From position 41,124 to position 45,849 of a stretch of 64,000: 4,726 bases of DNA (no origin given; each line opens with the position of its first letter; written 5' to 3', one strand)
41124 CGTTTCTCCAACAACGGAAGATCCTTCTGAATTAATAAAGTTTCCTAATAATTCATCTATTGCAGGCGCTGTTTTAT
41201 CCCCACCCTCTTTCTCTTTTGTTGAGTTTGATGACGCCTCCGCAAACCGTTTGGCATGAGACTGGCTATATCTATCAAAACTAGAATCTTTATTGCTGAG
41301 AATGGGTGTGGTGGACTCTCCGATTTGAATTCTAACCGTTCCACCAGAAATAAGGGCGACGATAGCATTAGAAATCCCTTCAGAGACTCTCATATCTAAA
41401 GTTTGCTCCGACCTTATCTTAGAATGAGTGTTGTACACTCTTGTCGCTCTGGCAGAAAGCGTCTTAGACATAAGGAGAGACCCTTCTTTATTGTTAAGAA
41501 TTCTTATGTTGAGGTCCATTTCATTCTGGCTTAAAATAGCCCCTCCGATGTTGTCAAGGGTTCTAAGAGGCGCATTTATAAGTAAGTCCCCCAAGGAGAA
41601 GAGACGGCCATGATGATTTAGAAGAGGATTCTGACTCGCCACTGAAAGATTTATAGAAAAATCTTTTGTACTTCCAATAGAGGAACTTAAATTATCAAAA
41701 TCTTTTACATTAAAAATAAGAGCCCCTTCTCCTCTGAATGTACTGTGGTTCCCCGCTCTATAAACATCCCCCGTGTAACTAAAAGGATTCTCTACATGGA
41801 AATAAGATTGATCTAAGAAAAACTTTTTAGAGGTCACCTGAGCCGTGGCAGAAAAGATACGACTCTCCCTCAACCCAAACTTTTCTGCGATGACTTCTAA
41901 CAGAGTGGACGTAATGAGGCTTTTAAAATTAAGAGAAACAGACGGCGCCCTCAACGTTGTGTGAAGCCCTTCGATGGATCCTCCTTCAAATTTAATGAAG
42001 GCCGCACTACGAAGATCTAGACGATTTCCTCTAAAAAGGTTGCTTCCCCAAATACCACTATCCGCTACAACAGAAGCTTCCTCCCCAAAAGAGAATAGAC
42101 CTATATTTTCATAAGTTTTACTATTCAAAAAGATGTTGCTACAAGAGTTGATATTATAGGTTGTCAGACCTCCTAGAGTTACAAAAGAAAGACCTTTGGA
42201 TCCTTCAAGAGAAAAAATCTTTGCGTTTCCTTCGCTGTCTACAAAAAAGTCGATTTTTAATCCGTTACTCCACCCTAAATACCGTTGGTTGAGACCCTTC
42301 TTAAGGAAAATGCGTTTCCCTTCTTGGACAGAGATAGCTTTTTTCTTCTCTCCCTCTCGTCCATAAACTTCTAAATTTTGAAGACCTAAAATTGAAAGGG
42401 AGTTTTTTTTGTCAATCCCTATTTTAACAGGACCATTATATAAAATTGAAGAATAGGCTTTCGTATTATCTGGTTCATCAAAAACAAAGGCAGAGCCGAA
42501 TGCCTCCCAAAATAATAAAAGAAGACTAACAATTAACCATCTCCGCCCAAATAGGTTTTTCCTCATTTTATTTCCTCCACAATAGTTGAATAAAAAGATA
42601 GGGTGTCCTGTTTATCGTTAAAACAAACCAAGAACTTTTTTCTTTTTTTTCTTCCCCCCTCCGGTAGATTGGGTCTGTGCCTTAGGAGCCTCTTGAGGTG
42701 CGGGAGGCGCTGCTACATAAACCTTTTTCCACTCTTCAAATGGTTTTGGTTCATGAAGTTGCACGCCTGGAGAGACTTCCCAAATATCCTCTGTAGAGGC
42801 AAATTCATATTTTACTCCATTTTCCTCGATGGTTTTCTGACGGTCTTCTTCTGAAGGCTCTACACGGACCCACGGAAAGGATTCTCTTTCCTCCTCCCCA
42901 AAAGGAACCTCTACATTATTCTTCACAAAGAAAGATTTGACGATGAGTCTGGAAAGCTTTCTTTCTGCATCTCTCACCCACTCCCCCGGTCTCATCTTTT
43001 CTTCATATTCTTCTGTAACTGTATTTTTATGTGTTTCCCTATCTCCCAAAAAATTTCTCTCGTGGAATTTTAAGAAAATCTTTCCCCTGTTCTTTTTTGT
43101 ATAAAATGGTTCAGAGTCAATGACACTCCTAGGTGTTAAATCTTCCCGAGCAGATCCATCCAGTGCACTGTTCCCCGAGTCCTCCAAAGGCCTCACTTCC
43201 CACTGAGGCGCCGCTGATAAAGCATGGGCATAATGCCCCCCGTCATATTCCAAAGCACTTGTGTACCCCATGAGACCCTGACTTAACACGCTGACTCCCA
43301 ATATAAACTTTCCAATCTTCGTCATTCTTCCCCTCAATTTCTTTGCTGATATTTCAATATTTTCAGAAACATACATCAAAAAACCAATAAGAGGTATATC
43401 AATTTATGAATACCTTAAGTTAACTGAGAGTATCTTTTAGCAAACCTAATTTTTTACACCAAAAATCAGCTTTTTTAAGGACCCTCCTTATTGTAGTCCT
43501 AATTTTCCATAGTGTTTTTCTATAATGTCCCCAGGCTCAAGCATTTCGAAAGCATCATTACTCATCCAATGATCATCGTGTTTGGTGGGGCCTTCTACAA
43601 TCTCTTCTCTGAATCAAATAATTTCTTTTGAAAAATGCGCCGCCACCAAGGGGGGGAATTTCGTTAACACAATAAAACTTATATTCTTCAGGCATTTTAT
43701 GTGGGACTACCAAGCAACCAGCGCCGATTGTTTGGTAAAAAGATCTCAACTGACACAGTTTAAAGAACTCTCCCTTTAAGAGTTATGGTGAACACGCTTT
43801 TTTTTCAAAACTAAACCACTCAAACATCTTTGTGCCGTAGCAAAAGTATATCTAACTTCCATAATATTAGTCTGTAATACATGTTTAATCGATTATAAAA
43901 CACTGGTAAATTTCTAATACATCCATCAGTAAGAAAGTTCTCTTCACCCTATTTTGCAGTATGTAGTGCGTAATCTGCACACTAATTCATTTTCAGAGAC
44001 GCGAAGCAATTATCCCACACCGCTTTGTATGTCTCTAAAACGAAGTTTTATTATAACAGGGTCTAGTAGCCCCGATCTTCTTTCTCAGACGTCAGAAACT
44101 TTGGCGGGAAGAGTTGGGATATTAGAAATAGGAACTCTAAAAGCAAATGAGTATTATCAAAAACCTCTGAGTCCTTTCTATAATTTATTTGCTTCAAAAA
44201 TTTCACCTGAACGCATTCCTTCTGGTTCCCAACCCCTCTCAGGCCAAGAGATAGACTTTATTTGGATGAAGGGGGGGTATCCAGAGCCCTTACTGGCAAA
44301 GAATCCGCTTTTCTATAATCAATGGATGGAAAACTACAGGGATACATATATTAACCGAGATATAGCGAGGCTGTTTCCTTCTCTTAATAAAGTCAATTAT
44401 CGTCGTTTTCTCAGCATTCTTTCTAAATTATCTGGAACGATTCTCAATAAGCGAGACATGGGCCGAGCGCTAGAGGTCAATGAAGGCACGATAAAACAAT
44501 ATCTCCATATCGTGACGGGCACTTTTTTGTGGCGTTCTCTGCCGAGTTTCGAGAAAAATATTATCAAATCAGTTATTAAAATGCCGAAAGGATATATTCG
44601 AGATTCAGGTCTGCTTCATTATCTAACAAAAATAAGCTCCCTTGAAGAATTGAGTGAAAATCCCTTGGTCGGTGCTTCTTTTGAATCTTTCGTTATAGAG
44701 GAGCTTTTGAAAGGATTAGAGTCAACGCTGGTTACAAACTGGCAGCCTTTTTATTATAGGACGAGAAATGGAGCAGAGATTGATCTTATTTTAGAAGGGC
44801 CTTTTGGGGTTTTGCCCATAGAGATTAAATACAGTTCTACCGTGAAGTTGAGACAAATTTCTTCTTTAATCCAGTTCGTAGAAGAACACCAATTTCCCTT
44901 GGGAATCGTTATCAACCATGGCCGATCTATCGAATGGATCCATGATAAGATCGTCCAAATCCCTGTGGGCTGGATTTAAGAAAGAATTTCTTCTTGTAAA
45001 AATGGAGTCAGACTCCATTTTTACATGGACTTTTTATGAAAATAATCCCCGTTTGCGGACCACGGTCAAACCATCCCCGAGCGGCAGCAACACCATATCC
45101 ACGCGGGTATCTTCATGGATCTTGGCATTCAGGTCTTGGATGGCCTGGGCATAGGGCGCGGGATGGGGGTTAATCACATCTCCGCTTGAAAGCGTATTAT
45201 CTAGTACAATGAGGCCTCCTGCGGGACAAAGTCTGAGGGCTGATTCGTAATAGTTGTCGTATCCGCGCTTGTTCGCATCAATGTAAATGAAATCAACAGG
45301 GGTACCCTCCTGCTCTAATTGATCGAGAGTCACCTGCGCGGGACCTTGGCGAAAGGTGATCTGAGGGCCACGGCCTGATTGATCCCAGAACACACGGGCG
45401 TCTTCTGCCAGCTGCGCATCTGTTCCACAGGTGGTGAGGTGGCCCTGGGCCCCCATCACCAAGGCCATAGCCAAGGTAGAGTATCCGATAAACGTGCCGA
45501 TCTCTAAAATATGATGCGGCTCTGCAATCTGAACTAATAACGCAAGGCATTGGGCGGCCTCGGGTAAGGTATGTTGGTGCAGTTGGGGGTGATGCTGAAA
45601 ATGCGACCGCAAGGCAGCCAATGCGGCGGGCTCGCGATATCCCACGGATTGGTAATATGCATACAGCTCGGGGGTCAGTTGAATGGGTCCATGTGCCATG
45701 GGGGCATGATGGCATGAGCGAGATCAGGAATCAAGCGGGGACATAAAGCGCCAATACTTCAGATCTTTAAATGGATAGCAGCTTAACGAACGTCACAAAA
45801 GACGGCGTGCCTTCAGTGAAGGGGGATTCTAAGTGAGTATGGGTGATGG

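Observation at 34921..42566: CdiA/FhaB-like polymorphic toxin with an AHH nuclease tip and an overlapping SUKH (SMI1/KNR4) immunity gene in an apparent intracellular symbiont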

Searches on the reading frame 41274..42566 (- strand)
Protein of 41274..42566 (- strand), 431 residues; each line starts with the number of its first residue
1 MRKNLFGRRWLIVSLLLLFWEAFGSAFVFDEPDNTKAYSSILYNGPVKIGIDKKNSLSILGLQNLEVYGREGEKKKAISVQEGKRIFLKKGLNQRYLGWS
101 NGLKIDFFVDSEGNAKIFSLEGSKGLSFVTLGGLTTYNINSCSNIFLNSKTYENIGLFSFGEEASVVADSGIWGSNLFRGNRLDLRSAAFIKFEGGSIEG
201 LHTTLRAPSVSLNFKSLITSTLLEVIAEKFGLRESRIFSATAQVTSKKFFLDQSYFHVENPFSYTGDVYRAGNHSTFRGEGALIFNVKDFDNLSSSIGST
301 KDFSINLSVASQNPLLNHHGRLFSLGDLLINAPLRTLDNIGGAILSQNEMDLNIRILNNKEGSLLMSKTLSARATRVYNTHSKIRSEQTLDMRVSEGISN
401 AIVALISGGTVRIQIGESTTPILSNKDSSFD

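Call 5: search_protein_families(library=pfam, proteins=[window:41274-42566:-], max_evalue=10)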
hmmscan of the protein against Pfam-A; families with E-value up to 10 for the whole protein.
seq(431 aa): 1 family
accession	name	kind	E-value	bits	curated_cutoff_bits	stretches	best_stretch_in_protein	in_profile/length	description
PF05594.20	Fil_haemagg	-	0.11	13.6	21.5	1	326-391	4-69/72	Haemagglutinin repeat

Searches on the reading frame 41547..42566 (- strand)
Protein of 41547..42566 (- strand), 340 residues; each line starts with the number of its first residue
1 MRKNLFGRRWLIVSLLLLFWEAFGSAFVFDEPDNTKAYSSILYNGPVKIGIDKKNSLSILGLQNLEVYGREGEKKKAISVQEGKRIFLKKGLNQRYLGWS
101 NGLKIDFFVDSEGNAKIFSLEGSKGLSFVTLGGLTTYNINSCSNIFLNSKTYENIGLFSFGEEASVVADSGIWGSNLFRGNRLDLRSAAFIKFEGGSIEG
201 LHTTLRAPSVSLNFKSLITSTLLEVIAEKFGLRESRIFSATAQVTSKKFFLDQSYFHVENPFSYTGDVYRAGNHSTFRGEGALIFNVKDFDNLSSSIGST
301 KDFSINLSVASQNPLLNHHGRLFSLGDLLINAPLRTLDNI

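Call 61: find_homologous_proteins(query=A3, max_evalue=0.01)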
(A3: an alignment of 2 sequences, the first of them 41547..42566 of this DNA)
Query A3 (2 sequences): 8000 candidates shared short words with the query, none scored E <= 0.01.

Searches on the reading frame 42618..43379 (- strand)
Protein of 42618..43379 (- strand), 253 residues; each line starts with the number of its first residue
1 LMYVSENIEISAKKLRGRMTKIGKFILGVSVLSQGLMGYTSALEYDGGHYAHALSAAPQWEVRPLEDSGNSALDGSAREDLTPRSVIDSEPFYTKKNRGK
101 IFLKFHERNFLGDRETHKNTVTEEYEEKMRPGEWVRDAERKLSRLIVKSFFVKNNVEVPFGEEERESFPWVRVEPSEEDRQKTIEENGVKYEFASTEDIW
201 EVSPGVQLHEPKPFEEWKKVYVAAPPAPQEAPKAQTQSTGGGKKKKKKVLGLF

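Call 8: search_protein_families(library=pfam, proteins=[window:42618-43379:-], max_evalue=0.001)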
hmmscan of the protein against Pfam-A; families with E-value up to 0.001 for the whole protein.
window:42618-43379:- (253 aa): 0 families

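Call 64: search_protein_families(library=pfam, proteins=[window:42618-43379:-], max_evalue=10)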
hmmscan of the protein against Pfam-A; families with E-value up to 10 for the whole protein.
window:42618-43379:- (253 aa): 1 family
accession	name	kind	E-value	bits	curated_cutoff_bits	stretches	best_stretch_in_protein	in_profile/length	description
PF18805.7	LRR_10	-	0.18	12.1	30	1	187-209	35-57/67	Leucine-rich repeat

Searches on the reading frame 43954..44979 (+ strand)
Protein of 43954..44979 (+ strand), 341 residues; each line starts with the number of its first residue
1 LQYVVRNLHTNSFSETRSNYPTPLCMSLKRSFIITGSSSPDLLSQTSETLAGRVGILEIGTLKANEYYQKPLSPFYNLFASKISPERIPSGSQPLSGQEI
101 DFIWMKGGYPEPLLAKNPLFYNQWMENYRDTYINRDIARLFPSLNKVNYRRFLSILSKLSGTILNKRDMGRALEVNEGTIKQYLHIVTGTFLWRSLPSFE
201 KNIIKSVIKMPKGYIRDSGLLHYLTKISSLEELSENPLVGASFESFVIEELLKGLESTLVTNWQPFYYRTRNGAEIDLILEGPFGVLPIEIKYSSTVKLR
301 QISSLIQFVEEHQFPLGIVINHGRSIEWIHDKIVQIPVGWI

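Call 8: search_protein_families(library=pfam, proteins=[window:43954-44979:+], max_evalue=0.001)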
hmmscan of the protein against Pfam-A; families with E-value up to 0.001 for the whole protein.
window:43954-44979:+ (341 aa): 2 families
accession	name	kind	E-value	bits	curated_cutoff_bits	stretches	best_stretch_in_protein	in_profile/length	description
PF13635.12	DUF4143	-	1e-39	136.3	28.1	1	135-294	2-160/160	Domain of unknown function (DUF4143)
PF13173.12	AAA_14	-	1.8e-05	25.2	27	1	30-67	91-128/129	AAA domain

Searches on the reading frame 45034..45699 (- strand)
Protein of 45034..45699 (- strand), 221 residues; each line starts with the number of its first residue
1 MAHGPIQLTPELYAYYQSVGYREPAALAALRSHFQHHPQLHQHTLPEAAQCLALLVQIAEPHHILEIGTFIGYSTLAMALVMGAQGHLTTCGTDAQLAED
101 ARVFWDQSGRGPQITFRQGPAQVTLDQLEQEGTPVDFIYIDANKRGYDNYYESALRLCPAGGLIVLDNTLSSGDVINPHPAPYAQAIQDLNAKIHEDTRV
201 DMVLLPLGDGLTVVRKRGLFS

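Call 8: search_protein_families(library=pfam, proteins=[window:45034-45699:-], max_evalue=0.001)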
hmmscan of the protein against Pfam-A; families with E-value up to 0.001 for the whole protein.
window:45034-45699:- (221 aa): 2 families
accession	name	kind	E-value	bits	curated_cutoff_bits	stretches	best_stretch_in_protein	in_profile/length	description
PF01596.23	Methyltransf_3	-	5.6e-49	166.7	22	1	23-216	7-203/204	O-methyltransferase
PF13578.12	Methyltransf_24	-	2e-13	51.5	26.3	1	65-168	1-104/105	Methyltransferase domain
